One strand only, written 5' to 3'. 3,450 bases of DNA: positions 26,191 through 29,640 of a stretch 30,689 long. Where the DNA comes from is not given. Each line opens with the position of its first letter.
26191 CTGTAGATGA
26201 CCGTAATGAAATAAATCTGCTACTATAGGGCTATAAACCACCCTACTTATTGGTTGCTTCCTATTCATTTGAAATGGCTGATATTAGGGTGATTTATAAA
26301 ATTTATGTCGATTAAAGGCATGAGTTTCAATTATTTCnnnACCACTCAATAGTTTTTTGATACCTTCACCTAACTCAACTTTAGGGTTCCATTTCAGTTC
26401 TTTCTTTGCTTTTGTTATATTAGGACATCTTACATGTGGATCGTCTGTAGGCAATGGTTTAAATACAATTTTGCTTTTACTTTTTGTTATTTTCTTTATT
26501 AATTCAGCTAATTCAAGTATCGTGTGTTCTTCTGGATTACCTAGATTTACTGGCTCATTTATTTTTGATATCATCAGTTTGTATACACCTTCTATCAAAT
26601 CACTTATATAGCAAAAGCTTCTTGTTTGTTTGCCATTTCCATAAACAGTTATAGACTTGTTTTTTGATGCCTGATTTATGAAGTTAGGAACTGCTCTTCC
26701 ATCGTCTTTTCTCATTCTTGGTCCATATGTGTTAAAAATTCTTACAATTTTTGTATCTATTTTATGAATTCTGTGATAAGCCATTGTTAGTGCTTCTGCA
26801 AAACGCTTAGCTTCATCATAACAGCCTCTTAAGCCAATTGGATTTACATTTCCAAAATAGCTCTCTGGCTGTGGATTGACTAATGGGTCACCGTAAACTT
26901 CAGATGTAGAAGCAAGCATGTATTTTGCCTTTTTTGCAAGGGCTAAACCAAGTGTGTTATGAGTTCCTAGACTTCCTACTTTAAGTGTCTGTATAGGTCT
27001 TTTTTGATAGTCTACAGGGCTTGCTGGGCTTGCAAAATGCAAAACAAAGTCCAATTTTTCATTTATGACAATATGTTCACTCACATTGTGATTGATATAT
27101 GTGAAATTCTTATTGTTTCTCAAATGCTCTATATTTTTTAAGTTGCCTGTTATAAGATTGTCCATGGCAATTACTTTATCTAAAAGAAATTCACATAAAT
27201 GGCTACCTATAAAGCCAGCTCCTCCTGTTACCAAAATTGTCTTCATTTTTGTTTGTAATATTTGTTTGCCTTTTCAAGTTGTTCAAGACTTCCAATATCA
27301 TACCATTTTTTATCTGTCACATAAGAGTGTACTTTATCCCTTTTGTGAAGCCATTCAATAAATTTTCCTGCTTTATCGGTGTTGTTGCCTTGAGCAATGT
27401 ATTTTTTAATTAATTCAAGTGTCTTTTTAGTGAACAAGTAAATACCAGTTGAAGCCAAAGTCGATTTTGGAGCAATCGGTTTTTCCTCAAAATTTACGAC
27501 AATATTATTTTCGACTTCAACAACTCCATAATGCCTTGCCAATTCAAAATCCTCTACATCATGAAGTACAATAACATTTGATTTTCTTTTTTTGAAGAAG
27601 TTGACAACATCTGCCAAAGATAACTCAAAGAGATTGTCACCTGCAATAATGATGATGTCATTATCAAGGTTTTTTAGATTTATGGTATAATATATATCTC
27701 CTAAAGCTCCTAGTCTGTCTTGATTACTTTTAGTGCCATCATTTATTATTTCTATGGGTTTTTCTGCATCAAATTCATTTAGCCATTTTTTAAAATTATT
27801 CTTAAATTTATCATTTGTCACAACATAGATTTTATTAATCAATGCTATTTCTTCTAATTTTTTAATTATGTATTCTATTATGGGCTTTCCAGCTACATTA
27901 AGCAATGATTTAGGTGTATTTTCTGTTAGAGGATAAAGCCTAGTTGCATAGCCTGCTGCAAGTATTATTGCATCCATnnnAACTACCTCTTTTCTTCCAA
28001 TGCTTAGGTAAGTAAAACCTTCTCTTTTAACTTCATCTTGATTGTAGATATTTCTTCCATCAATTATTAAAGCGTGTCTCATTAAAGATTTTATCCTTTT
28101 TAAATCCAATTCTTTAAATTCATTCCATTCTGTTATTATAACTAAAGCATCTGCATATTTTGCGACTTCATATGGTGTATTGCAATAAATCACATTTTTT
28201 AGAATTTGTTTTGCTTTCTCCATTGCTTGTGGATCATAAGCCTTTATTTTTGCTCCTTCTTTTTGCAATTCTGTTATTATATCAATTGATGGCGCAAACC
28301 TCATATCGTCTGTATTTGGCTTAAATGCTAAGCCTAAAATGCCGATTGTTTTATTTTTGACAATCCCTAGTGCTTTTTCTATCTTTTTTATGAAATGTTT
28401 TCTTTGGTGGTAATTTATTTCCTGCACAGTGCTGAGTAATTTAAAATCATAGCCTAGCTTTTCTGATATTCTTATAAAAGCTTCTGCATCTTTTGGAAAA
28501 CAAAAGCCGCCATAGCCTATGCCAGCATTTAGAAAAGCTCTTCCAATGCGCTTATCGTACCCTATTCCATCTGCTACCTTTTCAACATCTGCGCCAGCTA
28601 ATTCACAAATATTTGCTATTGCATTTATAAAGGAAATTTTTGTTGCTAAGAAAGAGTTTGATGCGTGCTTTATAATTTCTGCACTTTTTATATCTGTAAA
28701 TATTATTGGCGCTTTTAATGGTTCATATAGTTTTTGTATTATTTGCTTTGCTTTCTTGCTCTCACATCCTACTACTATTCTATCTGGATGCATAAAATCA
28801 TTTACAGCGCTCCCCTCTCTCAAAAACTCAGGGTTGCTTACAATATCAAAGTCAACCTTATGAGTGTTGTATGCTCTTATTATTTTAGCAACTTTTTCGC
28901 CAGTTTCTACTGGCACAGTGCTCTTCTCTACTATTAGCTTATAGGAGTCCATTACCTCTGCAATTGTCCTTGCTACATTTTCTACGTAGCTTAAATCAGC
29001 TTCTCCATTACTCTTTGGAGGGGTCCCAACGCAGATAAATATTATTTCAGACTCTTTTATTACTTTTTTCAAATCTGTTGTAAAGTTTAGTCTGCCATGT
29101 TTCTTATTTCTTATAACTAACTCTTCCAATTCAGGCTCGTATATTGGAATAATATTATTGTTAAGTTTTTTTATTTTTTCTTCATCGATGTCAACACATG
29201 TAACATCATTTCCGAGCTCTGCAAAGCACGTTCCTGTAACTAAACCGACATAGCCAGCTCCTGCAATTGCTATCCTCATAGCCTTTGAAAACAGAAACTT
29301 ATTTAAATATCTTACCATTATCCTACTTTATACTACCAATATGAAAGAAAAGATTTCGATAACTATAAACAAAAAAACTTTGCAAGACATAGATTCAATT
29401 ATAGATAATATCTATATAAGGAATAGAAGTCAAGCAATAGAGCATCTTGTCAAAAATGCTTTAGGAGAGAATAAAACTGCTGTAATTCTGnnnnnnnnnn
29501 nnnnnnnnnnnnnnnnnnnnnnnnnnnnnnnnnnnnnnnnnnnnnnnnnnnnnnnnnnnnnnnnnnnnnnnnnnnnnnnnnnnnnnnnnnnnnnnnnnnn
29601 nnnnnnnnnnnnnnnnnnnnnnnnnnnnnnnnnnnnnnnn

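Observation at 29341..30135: RHH DNA-binding domain fused to a nucleotidyltransferase pseudoenzyme: candidate nucleotide-sugar-sensing regulator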

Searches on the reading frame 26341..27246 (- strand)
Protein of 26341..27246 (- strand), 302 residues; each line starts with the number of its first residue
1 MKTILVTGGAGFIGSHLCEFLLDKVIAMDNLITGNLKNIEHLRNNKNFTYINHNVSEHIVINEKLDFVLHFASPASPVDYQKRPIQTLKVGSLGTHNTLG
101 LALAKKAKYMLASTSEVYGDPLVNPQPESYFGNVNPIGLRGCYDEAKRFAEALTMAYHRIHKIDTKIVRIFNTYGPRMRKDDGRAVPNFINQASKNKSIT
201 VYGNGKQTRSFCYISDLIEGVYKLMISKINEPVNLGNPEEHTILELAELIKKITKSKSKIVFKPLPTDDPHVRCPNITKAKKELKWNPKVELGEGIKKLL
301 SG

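Call 3: search_protein_families(library=pfam, proteins=[window:26341-27246:-], max_evalue=0.1)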
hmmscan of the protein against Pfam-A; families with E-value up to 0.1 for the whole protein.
window:26341-27246:- (302 aa): 6 families
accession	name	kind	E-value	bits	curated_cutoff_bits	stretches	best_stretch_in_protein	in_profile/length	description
PF16363.11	GDP_Man_Dehyd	-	5e-49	168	27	1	5-298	1-331/332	GDP-mannose 4,6 dehydratase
PF01370.27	Epimerase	-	2.6e-43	148.6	20.9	1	4-236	1-240/240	NAD dependent epimerase/dehydratase family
PF01073.25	3Beta_HSD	-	3.3e-09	36.6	22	1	5-216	1-220/280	3-beta hydroxysteroid dehydrogenase/isomerase family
PF02719.21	Polysacc_synt_2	-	1.7e-07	31.2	20.2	2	134-255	132-248/293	Polysaccharide biosynthesis protein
PF07993.18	NAD_binding_4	-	2.3e-06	27.4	20.1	1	62-175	86-209/258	Male sterility protein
PF04321.23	RmlD_sub_bind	-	0.0015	18.1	27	1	3-268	2-244/287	RmlD substrate binding domain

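Call 70: search_protein_families(library=ncbifam, proteins=[window:26341-27246:-], max_evalue=1e-20)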
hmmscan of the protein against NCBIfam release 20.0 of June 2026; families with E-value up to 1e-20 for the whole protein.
window:26341-27246:- (302 aa): 7 families
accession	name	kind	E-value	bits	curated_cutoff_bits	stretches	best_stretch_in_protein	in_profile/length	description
TIGR01181.1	dTDP_gluc_dehyt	equivalog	1.2e-37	129.7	365.1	1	4-298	2-306/321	dTDP-glucose 4,6-dehydratase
TIGR04180.1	EDH_00030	hypoth_equivalog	2.8e-29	102.1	475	1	4-263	1-265/297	NAD-dependent 4,6-dehydratase LegB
TIGR01179.1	galE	equivalog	2.1e-27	95.8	262.3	1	4-292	2-314/332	UDP-glucose 4-epimerase GalE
NF005998.1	PRK08125.1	equivalog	5.8e-24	84.4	777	1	2-300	316-646/649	bifunctional UDP-4-amino-4-deoxy-L-arabinose formyltransferase/UDP-glucuronic acid oxidase ArnA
NF008872.0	PRK11908.1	equivalog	1.9e-22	79.8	294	0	1-300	1-332/349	bifunctional UDP-4-keto-pentose/UDP-xylose synthase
TIGR02197.1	heptose_epim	equivalog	1.9e-21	76.6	274.6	1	4-299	1-309/316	ADP-glyceromanno-heptose 6-epimerase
NF007582.0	PRK10217.1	equivalog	7.2e-21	74.7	698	0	1-253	1-269/355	dTDP-glucose 4,6-dehydratase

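Call 71: search_solved_structures(query=window:26341-27246:-, max_evalue=1e-40)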
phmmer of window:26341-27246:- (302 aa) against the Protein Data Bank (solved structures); distinct sequences matched with E-value up to 1e-40: 4.
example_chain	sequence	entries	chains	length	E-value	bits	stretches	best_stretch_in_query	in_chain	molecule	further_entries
4gll_A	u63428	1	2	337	1.3e-97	329.9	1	2-299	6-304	UDP-glucuronic acid decarboxylase 1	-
2b69_A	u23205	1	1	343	1.4e-97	329.8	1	2-299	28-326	UDP-glucuronate decarboxylase 1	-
4m55_A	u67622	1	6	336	6.5e-97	327.6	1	2-299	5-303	UDP-glucuronic acid decarboxylase 1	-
4lk3_A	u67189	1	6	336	8.9e-97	327.1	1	2-299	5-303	UDP-glucuronic acid decarboxylase 1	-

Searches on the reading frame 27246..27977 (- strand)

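Call 3: search_protein_families(library=pfam, proteins=[window:27246-27977:-], max_evalue=0.1)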
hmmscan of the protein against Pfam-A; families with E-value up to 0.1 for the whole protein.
window:27246-27977:- (244 aa): 4 families
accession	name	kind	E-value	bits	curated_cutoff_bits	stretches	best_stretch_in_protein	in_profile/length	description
PF00483.29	NTP_transferase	-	1.5e-40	139.7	21.2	1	3-243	2-244/245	Nucleotidyl transferase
PF12804.13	NTP_transf_3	-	2e-09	38.3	27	1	3-80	1-65/160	MobA-like NTP transferase domain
PF01128.25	IspD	-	7e-07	29.7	27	1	2-86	2-79/221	2-C-methyl-D-erythritol 4-phosphate cytidylyltransferase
PF02348.25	CTP_transf_3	-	0.00014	22.2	22.6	1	23-63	16-56/217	Cytidylyltransferase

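Call 4: search_protein_families(library=ncbifam, proteins=[window:27246-27977:-], max_evalue=0.1)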
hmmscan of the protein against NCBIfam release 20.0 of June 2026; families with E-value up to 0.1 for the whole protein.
window:27246-27977:- (244 aa): 49 families (the best 25 are shown)
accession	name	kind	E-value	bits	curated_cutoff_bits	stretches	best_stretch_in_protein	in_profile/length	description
TIGR03992.1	Arch_glmU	subfamily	1.9e-35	122.5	292.1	1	1-239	1-225/393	bifunctional sugar-1-phosphate nucleotidylyltransferase/acetyltransferase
TIGR01208.1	rmlA_long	equivalog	3.7e-30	105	320.25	1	3-239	2-232/353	glucose-1-phosphate thymidylyltransferase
NF041313.1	UDPGP_AglF_Halo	equivalog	5.7e-29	101.2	400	1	1-191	1-183/234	UTP--glucose-1-phosphate uridylyltransferase AglF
NF041173.1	Sug_nt_acttase_Thmprot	equivalog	4.8e-25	88.3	600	1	1-240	1-226/405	bifunctional sugar-1-phosphate nucleotidylyltransferase/acetyltransferase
TIGR02091.1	glgC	equivalog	1.9e-22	79.9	424.9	1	3-238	3-256/364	glucose-1-phosphate adenylyltransferase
NF052502.1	man1P_GTase_Rv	exception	6.6e-22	77.8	440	1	1-234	1-223/352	mannose-1-phosphate guanylyltransferase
TIGR01207.1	rmlA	equivalog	8.8e-22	77.5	360.65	1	3-240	2-235/286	glucose-1-phosphate thymidylyltransferase RfbA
TIGR01099.1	galU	equivalog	2.1e-21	76.7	326.8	2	2-76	3-72/261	UTP--glucose-1-phosphate uridylyltransferase GalU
NF003670.0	PRK05293.1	equivalog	4e-21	75.4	470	1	3-239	7-256/382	glucose-1-phosphate adenylyltransferase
NF002772.0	PRK02862.1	equivalog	1.6e-17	63.4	537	2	3-168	6-180/429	glucose-1-phosphate adenylyltransferase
NF049965.1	GlMnHpPGnyltfHddC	equivalog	1.9e-17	63.7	300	1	1-233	1-213/221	D-glycero-D-manno-heptose 1-phosphate guanosyltransferase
NF012024.0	PRK15480.1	equivalog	4.1e-17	62.2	588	1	3-193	6-190/292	glucose-1-phosphate thymidylyltransferase RfbA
NF045761.1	NAMPUrTaseMurU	equivalog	3.3e-16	59.8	250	1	1-239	1-225/226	N-acetylmuramate alpha-1-phosphate uridylyltransferase MurU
NF002023.0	PRK00844.1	subfamily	8.7e-15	54.4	458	1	3-220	9-243/408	glucose-1-phosphate adenylyltransferase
NF041135.1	IPPtranDIPPsyn_Thcocales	equivalog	3.2e-13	49.5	580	1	1-240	1-216/419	bifunctional L-myo-inositol-1-phosphate cytidylyltransferase/CDP-L-myo-inositol myo-inositolphosphotransferase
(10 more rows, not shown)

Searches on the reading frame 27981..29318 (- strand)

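Call 3: search_protein_families(library=pfam, proteins=[window:27981-29318:-], max_evalue=0.1)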
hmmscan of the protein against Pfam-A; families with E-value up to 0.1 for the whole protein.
window:27981-29318:- (446 aa): 14 families
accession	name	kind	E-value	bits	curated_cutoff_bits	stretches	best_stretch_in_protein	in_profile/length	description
PF03721.20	UDPG_MGDP_dh_N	-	2.4e-72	242.9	27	1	14-197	1-187/187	UDP-glucose/GDP-mannose dehydrogenase family, NAD binding domain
PF03720.21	UDPG_MGDP_dh_C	-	9.7e-40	135.6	30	1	326-426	1-102/103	UDP-glucose/GDP-mannose dehydrogenase family, UDP binding domain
PF00984.24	UDPG_MGDP_dh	-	1.4e-34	118.5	25.4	1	211-302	1-92/94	UDP-glucose/GDP-mannose dehydrogenase family, central domain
PF03446.21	NAD_binding_2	-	1.4e-07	32.1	21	1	15-159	1-119/161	NAD binding domain of 6-phosphogluconate dehydrogenase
PF00070.33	Pyr_redox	-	1.6e-06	29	22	1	15-69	1-55/82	Pyridine nucleotide-disulphide oxidoreductase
PF02737.24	3HCDH_N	-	5.2e-06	26.9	22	1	16-93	2-82/180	3-hydroxyacyl-CoA dehydrogenase, NAD binding domain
PF02558.23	ApbA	-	6e-06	26.4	22.2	1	16-97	1-74/150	Ketopantoate reductase PanE/ApbA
PF03807.23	F420_oxidored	-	2.7e-05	25.1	21.6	0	15-97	1-67/94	NADP oxidoreductase coenzyme F420-dependent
PF07992.20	Pyr_redox_2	-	0.0001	22.3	26.1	1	14-103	143-241/291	Pyridine nucleotide-disulphide oxidoreductase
PF01210.29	NAD_Gly3P_dh_N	-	0.001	19.5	23.1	1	16-99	2-79/158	NAD-dependent glycerol-3-phosphate dehydrogenase N-terminus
PF02254.24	TrkA_N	-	0.0057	17.4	23.8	1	16-58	1-43/116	TrkA-N domain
PF01262.27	AlaDh_PNT_C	-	0.015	15.2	23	1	13-54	28-69/214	Alanine dehydrogenase/PNT, C-terminal domain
PF01408.29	GFO_IDH_MocA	-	0.044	14.9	24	0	14-108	1-79/120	Oxidoreductase family, NAD-binding Rossmann fold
PF16924.11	DpaA_N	-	0.054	14.1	29.2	0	29-97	29-96/116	Dipicolinate synthase subunit A N-terminal domain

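Call 70: search_protein_families(library=ncbifam, proteins=[window:27981-29279:-], max_evalue=1e-20)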
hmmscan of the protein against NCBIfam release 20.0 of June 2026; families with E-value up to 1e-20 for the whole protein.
window:27981-29279:- (433 aa): 7 families
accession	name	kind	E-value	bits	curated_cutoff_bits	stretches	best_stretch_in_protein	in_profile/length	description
NF047673.2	TeichurnBiosyTuaD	equivalog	3.3e-185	616.4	700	1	2-432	3-434/439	UDP-glucose 6-dehydrogenase TuaD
TIGR03026.1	NDP-sugDHase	subfamily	3.5e-150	500.4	189.8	1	1-410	1-413/413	nucleotide sugar dehydrogenase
NF041297.1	UDPGDh_AglM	equivalog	1.3e-119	400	670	1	1-423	1-429/429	UDP-glucose 6-dehydrogenase AglM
NF040825.1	UDPMaNacDH_Arch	equivalog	9.6e-68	228.9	750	1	1-432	1-418/418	UDP-N-acetyl-D-mannosamine dehydrogenase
NF008286.0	PRK11064.1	equivalog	2.2e-51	174.7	459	1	2-398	5-409/420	UDP-N-acetyl-D-mannosamine dehydrogenase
NF011631.0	PRK15057.1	equivalog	2.5e-47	161.8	757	1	1-355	1-342/388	UDP-glucose 6-dehydrogenase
NF011729.0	PRK15182.1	equivalog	1.1e-22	80.4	592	1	2-400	8-403/425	Vi polysaccharide biosynthesis UDP-N-acetylglucosamine C-6 dehydrogenase TviB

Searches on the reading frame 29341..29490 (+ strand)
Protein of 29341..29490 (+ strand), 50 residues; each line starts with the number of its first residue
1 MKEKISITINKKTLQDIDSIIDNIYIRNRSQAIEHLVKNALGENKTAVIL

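Call 14: search_protein_families(library=pfam, proteins=[window:29341-29490:+], max_evalue=10)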
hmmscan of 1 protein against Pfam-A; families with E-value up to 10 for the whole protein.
window:29341-29490:+ (50 aa): 1 family
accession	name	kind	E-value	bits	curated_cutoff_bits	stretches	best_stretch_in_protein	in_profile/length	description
PF17723.7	RHH_8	-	0.011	16.3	25.4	1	2-46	3-47/119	Ribbon-Helix-Helix transcriptional regulator family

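Call 15: search_solved_structures(query=window:29341-29490:+, max_evalue=10, show_alignments=3)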
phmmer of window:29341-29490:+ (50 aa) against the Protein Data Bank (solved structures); distinct sequences matched with E-value up to 10: 3.
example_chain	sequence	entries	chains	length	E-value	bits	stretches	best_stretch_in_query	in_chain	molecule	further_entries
2bj1_A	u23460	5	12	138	0.0057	20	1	4-40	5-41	NICKEL RESPONSIVE REGULATOR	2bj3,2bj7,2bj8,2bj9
1q5v_A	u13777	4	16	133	0.028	17.9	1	3-46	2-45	Nickel responsive regulator | Nickel-responsive regulator | Nickel-responsive regulatory protein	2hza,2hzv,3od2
8u12_A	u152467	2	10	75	0.12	16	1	2-39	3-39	Antitoxin Rv0298 | Antitoxin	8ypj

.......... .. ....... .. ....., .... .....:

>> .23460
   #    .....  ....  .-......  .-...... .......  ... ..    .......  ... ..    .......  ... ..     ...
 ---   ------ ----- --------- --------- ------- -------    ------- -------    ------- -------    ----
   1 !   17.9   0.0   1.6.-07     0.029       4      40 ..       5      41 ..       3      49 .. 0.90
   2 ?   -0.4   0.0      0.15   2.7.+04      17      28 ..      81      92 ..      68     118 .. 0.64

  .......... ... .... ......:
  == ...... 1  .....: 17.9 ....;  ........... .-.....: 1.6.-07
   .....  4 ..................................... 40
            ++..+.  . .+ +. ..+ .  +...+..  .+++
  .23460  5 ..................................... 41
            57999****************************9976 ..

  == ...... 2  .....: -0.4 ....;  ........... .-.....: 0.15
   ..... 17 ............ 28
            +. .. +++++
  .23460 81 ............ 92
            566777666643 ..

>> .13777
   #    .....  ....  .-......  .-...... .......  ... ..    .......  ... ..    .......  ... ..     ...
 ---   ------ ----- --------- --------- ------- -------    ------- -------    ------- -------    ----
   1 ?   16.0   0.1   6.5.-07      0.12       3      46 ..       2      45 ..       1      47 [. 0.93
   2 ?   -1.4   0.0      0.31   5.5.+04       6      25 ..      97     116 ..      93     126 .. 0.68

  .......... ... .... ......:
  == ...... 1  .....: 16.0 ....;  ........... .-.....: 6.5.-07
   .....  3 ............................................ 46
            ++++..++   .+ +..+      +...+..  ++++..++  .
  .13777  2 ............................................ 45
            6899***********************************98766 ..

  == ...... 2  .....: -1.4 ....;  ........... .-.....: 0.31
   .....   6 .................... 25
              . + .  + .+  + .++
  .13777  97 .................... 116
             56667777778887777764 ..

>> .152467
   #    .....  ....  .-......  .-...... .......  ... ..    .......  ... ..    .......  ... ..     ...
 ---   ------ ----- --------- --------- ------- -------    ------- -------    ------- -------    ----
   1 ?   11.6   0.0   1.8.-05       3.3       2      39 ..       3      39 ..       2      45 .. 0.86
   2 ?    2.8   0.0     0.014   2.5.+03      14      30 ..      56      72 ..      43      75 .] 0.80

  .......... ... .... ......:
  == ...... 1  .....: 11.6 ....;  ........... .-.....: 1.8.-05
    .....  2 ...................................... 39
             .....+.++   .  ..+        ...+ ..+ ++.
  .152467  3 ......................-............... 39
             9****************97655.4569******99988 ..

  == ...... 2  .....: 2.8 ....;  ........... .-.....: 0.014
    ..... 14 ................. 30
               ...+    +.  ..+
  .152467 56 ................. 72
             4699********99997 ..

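Call 59: search_solved_structures(query=A2, max_evalue=1, show_alignments=2)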
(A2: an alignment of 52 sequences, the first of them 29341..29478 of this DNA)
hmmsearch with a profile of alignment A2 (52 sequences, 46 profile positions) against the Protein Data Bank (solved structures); distinct sequences matched with E-value up to 1: 13.
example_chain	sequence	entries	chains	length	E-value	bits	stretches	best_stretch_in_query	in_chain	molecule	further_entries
1q5v_A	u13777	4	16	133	1.2e-09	40.9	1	3-45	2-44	Nickel responsive regulator | Nickel-responsive regulator | Nickel-responsive regulatory protein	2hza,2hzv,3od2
2bj1_A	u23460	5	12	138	6.4e-07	32.2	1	4-40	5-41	NICKEL RESPONSIVE REGULATOR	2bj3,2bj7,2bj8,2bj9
8u12_A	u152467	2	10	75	0.0002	24.2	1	2-39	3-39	Antitoxin Rv0298 | Antitoxin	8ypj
1b01_A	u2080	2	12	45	0.0039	20.1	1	1-20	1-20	TRANSCRIPTIONAL REPRESSOR COPG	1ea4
2cpg_A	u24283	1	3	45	0.0039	20.1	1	1-20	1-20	TRANSCRIPTIONAL REPRESSOR COPG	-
4p78_A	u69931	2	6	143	0.0058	19.5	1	6-39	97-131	HicB3 antitoxin | Antitoxin HicB3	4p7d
2wvb_A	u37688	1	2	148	0.027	17.4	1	4-43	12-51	PUTATIVE NICKEL-RESPONSIVE REGULATOR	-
2wvd_A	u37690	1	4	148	0.027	17.4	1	4-43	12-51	PUTATIVE NICKEL-RESPONSIVE REGULATOR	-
2wvc_A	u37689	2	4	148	0.027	17.3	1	4-43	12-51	PUTATIVE NICKEL-RESPONSIVE REGULATOR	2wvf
2ca9_A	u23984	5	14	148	0.027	17.3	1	4-43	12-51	PUTATIVE NICKEL-RESPONSIVE REGULATOR | nickel-responsive regulator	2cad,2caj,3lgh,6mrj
3pht_A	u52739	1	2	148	0.027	17.3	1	4-43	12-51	Putative nickel-responsive regulator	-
2wve_A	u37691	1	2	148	0.028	17.3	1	4-43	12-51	PUTATIVE NICKEL-RESPONSIVE REGULATOR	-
9tqb_C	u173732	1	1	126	0.48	13.4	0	11-25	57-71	BLOC-1-related complex subunit 7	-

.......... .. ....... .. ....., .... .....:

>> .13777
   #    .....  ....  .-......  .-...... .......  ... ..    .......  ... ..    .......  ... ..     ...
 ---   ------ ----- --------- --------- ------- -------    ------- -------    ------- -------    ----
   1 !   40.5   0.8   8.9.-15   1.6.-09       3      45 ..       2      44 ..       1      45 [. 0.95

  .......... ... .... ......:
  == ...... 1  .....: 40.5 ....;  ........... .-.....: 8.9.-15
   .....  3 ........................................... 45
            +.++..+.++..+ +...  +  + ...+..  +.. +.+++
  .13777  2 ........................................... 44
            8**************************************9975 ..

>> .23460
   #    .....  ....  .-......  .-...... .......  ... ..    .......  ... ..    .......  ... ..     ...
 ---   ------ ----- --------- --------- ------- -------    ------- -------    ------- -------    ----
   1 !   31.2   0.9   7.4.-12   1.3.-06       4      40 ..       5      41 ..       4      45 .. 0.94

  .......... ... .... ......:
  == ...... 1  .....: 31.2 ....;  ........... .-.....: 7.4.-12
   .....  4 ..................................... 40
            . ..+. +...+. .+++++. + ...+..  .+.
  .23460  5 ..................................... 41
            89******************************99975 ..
